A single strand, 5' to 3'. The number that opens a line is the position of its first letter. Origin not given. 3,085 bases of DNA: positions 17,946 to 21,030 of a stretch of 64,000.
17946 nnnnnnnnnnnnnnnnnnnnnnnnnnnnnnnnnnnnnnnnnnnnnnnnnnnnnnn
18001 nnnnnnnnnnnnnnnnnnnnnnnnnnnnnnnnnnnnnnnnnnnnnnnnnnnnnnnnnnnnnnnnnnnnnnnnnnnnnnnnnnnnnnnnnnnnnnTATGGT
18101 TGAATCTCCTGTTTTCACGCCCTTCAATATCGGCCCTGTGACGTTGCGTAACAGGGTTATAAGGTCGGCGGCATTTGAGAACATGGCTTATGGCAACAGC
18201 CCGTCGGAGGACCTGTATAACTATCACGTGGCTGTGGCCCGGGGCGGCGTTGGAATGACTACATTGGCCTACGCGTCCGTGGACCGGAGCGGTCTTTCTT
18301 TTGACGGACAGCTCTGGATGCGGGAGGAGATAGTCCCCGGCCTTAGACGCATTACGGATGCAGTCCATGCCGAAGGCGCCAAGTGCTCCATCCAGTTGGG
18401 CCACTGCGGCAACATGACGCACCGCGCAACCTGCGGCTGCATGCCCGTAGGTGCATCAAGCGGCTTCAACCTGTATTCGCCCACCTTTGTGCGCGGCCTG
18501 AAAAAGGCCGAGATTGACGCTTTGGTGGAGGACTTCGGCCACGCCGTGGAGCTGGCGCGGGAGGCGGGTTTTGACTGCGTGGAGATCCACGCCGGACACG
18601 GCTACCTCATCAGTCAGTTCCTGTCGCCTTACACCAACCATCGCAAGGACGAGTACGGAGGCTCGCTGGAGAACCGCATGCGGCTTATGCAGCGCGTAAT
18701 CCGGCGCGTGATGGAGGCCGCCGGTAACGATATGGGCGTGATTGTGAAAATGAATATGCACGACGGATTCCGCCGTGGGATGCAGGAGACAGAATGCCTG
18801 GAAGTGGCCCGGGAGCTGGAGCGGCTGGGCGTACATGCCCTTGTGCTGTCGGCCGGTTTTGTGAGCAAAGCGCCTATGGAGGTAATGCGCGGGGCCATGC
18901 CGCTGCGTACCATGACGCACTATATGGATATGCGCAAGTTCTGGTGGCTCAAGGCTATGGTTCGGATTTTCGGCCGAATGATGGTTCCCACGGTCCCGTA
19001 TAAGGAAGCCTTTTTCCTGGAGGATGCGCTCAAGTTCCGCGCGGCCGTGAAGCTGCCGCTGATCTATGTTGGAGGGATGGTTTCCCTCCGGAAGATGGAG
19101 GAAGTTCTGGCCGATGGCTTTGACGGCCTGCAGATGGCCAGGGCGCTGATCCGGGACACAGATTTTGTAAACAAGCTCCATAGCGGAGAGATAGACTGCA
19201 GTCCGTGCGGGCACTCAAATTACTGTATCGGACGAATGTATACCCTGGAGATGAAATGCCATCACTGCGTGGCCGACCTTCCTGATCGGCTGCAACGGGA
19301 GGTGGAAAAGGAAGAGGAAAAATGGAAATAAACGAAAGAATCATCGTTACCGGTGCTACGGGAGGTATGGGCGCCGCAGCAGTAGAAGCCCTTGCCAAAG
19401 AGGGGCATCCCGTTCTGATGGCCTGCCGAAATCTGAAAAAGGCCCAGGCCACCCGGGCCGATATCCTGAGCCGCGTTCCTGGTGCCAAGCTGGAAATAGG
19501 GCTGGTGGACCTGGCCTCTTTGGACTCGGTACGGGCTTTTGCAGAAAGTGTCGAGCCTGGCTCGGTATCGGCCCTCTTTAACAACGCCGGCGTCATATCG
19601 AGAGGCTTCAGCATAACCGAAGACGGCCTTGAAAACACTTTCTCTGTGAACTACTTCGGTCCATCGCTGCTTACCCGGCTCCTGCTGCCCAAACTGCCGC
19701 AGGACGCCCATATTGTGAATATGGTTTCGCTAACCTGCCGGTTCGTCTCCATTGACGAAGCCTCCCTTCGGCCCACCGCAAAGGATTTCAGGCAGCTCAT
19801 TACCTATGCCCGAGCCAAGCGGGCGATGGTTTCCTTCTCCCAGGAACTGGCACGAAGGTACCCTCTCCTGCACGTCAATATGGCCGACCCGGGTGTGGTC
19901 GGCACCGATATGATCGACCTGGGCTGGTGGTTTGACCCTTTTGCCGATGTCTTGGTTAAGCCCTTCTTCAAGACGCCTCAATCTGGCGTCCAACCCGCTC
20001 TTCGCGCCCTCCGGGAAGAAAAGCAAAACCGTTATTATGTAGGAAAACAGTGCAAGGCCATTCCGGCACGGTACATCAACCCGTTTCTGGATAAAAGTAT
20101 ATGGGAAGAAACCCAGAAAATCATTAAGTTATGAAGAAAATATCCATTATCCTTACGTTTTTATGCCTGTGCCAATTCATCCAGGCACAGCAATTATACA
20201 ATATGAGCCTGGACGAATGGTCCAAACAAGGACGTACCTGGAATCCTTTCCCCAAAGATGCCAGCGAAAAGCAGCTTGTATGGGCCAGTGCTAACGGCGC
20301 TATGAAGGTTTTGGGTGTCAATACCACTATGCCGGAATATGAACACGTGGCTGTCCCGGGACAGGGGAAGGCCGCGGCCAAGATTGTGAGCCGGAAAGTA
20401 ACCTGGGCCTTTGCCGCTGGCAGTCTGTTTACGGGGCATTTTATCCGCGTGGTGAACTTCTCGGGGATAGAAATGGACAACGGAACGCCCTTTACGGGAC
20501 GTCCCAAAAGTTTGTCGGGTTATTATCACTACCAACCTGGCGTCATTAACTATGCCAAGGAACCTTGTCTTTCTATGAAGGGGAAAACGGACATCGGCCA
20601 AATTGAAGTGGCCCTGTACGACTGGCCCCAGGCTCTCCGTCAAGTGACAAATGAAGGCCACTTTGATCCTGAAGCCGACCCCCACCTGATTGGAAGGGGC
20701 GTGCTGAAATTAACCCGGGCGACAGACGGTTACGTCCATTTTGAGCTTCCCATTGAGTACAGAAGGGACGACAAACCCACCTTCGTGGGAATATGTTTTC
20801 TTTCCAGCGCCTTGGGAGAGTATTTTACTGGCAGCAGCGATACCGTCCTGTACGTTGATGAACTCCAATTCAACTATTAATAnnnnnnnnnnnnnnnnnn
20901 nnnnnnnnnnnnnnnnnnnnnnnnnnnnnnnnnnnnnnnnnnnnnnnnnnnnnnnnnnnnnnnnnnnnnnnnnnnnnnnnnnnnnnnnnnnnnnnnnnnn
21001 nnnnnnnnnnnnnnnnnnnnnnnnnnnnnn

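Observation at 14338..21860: Expanded steroid/bile-acid modification operon led by a glycosyltransferase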

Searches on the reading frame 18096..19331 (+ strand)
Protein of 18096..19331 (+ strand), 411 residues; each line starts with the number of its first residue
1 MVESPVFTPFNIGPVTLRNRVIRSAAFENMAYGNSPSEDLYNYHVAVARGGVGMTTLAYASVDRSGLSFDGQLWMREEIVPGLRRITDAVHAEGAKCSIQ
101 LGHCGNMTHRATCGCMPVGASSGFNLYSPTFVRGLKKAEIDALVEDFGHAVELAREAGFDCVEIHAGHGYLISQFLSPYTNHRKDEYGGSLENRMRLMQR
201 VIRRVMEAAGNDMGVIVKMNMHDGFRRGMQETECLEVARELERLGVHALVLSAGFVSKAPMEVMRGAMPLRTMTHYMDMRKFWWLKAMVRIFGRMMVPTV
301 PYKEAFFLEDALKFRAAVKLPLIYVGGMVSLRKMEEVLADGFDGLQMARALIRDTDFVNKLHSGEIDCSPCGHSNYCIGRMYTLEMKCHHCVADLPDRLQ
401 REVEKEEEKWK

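Call 3: search_protein_families(library=pfam, proteins=[window:18096-19331:+], max_evalue=0.001)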
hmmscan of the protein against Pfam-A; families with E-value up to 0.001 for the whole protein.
window:18096-19331:+ (411 aa): 1 family
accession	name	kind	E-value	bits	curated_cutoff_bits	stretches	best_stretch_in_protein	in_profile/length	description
PF00724.26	Oxidored_FMN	-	9.8e-59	199.8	27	1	6-275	2-281/342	NADH:flavin oxidoreductase / NADH oxidase family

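Call 4: search_protein_families(library=ncbifam, proteins=[window:18096-19331:+], max_evalue=0.001)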
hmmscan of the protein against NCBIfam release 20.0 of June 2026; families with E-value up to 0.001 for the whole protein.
window:18096-19331:+ (411 aa): 8 families
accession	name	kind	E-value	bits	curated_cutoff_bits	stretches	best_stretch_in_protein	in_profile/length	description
TIGR03997.1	mycofact_OYE_2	equivalog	2.3e-63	214.6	793.15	2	6-250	2-247/645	mycofactocin system FadH/OYE family oxidoreductase 2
NF041087.1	bile_acid_BaiCD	equivalog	2.3e-58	197.8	825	2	6-259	4-257/642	bile acid Fe-S flavoenzyme BaiCD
NF010047.0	PRK13523.1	equivalog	1.2e-45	156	431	1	4-266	3-263/339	NADPH dehydrogenase NamA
NF045592.1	bili_reduct_N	equivalog_domain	8.7e-43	146.8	425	2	6-249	2-247/363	bilirubin reductase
NF006101.0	PRK08255.1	equivalog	2e-42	145.2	1078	1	3-259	396-665/768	bifunctional salicylyl-CoA 5-hydroxylase/oxidoreductase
NF007899.0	PRK10605.1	subfamily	1.1e-38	133.5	403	1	2-250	2-270/365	N-ethylmaleimide reductase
NF045599.1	bili_reduct_long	exception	6.2e-35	120.5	750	2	7-251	2-252/641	bilirubin reductase, long form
TIGR03996.1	mycofact_OYE_1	hypoth_equivalog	3.2e-25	88.7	627.9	1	17-216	13-208/633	mycofactocin system FadH/OYE family oxidoreductase 1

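Call 35: search_solved_structures(query=window:18096-19331:+, max_evalue=1e-10)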
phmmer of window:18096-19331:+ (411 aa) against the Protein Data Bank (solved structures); distinct sequences matched with E-value up to 1e-10: 137 (the best 60 are shown).
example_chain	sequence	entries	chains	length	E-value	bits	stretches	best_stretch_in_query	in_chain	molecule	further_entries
1ps9_A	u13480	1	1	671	2.3e-38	135.6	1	6-252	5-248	2,4-dienoyl-CoA reductase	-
9iuv_A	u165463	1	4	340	3.6e-35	125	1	3-266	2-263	NADPH dehydrogenase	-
7o0t_A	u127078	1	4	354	5e-35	124.6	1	5-257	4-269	NADH:flavin oxidoreductase/NADH oxidase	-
1z41_A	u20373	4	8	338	2.9e-34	122.1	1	5-266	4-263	Probable NADH-dependent flavin oxidoreductase yqjM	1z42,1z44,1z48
3gr7_A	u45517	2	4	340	3.4e-33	118.5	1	5-267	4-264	NADPH dehydrogenase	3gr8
6gi8_A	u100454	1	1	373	1.6e-32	116.3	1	5-252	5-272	Pentaerythritol tetranitrate reductase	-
6gi9_A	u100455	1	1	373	3.2e-32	115.3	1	5-252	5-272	Pentaerythritol tetranitrate reductase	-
3p67_A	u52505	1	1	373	3.8e-32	115.1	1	5-252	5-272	Pentaerythritol tetranitrate reductase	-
3krz_A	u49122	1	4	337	3.8e-32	115.1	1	7-231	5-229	NADH:flavin oxidoreductase/NADH oxidase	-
3kru_A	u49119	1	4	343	4e-32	115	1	7-231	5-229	NADH:flavin oxidoreductase/NADH oxidase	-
3p62_A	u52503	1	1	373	4.4e-32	114.8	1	5-252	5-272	Pentaerythritol tetranitrate reductase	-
6gi7_A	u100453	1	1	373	4.5e-32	114.8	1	5-252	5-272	Pentaerythritol tetranitrate reductase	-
3p84_A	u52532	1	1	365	4.7e-32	114.8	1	5-252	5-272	Pentaerythritol tetranitrate reductase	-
3p7y_A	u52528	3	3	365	4.8e-32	114.7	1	5-252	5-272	Pentaerythritol tetranitrate reductase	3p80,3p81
3p8i_A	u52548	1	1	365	4.9e-32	114.7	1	5-252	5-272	Pentaerythritol tetranitrate reductase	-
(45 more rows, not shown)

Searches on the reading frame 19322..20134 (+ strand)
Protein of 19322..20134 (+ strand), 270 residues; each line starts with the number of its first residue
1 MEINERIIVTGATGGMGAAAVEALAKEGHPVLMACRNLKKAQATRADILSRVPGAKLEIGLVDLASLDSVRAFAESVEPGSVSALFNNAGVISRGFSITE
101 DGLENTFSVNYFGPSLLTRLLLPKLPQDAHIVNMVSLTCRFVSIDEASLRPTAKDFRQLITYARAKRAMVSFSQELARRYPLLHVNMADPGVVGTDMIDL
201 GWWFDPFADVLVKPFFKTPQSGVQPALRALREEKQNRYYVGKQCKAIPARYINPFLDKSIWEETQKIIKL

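Call 3: search_protein_families(library=pfam, proteins=[window:19322-20134:+], max_evalue=0.001)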
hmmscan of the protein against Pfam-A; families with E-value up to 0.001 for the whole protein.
window:19322-20134:+ (270 aa): 6 families
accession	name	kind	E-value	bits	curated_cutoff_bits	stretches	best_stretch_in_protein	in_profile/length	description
PF00106.31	adh_short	-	7.4e-24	84.8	26.6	1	7-197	3-186/195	short chain dehydrogenase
PF13561.12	adh_short_C2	-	6.3e-13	49.3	27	1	11-199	1-182/236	Enoyl-(Acyl carrier protein) reductase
PF01370.27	Epimerase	-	1.2e-06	28.5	20.9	1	7-180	1-160/240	NAD dependent epimerase/dehydratase family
PF08659.16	KR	-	1.1e-05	25.9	22.6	1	7-117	3-119/180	KR domain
PF05368.20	NmrA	-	1.8e-05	25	27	1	5-44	3-42/298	NmrA-like family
PF16363.11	GDP_Man_Dehyd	-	0.00068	19.6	27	0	8-82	1-79/332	GDP-mannose 4,6 dehydratase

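Call 4: search_protein_families(library=ncbifam, proteins=[window:19322-20134:+], max_evalue=0.001)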
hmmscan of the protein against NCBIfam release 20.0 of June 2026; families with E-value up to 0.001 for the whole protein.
window:19322-20134:+ (270 aa): 181 families (the best 25 are shown)
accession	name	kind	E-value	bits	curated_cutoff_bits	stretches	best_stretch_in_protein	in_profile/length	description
NF004846.0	PRK06197.1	subfamily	7.5e-33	114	268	1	7-233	19-254/306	oxidoreductase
NF004513.0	PRK05854.1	subfamily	8.6e-27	93.9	282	1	6-197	17-215/314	SDR family oxidoreductase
NF004845.0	PRK06196.1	subfamily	7.1e-24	84.7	414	1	7-223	32-254/320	oxidoreductase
TIGR01289.1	LPOR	equivalog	1.3e-16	61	331.35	1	5-127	4-130/315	protochlorophyllide reductase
NF005372.1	PRK06914.1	subfamily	1.4e-16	60.5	320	1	8-141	6-144/279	SDR family oxidoreductase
NF005559.1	PRK07231.1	subfamily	2.4e-16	60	215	1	6-199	6-192/249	glucose 1-dehydrogenase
NF009466.0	PRK12826.1-2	subfamily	7.3e-16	58.4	222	1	4-198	3-192/248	3-oxoacyl-ACP reductase FabG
NF004521.0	PRK05866.1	equivalog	1.2e-15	57.4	368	1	5-136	41-178/294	SDR family oxidoreductase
NF006073.0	PRK08219.1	equivalog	6.3e-15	55.5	218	1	7-197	6-178/227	SDR family oxidoreductase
NF006565.0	PRK09072.1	equivalog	7.5e-15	55.2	238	1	4-137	5-139/265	SDR family oxidoreductase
NF005539.0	PRK07201.1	equivalog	8.3e-15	54.5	549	1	5-138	371-510/657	SDR family oxidoreductase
NF004779.0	PRK06125.1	subfamily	1.3e-14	54.4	261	1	4-138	7-142/259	short-chain dehydrogenase/reductase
NF006118.0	PRK08264.1-4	subfamily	2e-14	53.7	279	1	4-144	4-142/244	SDR family oxidoreductase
NF006366.0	PRK08589.1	equivalog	2.5e-14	53.2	386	1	6-199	8-193/272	SDR family oxidoreductase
NF005878.0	PRK07825.1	subfamily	5.4e-14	52.2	287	1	5-198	10-192/278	short chain dehydrogenase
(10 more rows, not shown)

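Call 80: search_solved_structures(query=window:19322-20134:+, max_evalue=1e-10)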
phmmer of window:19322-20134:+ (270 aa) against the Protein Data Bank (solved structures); distinct sequences matched with E-value up to 1e-10: 8.
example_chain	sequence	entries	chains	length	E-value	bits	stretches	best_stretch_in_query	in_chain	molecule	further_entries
3rd5_A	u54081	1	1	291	8.3e-22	81.1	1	6-181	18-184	MYPAA.01249.C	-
6r46_A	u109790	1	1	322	9.5e-14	54.7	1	6-127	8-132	NADPH-protochlorophyllide oxidoreductase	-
6l1h_A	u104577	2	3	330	9.6e-14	54.6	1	6-127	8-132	NADPH-protochlorophyllide oxidoreductase | Thermosynechococcus elongatus protochlorophyllide oxidoreductase (POR)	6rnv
6rnw_A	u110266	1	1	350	1.1e-13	54.5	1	6-127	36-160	NADPH-protochlorophyllide oxidoreductase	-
5mln_A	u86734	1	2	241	6.7e-12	48.6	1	5-198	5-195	Alcohol dehydrogenase 3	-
7jk9_A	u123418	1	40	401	2.5e-11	46.7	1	6-127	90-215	Protochlorophyllide reductase B, chloroplastic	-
9tl6_A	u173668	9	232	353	2.9e-11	46.5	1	6-127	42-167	Protochlorophyllide reductase B, chloroplastic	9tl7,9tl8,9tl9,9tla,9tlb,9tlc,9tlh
3lf1_A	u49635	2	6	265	4.5e-11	45.9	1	7-136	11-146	Short Chain Oxidoreductase Q9HYA2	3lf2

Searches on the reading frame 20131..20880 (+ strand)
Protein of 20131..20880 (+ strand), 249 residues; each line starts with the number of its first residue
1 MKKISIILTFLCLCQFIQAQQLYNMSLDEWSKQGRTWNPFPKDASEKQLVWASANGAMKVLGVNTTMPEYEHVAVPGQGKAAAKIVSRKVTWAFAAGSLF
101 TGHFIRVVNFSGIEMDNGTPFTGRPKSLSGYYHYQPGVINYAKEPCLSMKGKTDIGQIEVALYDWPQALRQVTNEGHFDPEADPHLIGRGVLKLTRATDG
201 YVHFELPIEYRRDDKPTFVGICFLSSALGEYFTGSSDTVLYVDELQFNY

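Call 3: search_protein_families(library=pfam, proteins=[window:20131-20880:+], max_evalue=0.001)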
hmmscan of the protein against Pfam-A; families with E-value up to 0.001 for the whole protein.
window:20131-20880:+ (249 aa): 1 family
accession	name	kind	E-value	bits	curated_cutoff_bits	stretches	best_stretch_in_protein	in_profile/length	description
PF13201.12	PCMD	-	3.6e-34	119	28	1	28-246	3-232/234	Putative carbohydrate metabolism domain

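Call 4: search_protein_families(library=ncbifam, proteins=[window:20131-20880:+], max_evalue=0.001)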
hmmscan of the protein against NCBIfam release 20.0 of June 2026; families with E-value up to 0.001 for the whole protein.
window:20131-20880:+ (249 aa): 0 families

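Call 52: search_solved_structures(query=window:20131-20880:+, max_evalue=1)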
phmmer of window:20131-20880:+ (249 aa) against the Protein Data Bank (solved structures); distinct sequences matched with E-value up to 1: 4.
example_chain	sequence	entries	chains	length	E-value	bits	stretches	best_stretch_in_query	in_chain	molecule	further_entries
3hbz_A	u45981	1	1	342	3.7e-10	42.8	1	34-248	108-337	putative glycoside hydrolase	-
4jrl_A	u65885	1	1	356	2.4e-07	33.6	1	39-246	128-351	putative glycoside hydrolase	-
4het_A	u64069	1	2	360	3.7e-07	33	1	43-246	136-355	HYPOTHETICAL GLYCOSIDE HYDROLASE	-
3s30_A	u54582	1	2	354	0.00045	22.8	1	48-246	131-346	Hypothetical glycoside hydrolase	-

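Call 115: predict_structure(alignment_id=A2)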
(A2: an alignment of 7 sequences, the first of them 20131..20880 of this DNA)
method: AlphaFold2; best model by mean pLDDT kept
length: 249 residues; sequences in the alignment: 7
mean_pLDDT: 48.8   pTM: 0.50
mean pLDDT of the five models: 48.8, 47.2, 47.1, 44.9, 42.5
residues with pLDDT >= 90: 2; 70-90: 51; 50-70: 60; < 50: 136
segments of 3 or more residues with pLDDT < 50: 15-120, 142-151, 168-177, 228-236
pLDDT, mean of each block of 10 residues (from residue 1): 61 49 38 32 36 28 25 25 27 28 25 31 72 61 41 65 60 44 79 78 83 74 53 44 63
secondary structure, 60 per line:
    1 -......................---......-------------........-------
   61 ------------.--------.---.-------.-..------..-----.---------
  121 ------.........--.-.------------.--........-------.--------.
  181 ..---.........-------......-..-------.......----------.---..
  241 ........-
elements in order: H2-23 H27-32 H46-53 E127-135 E156-163 E186-194 E202-207 E218-224 E239-248
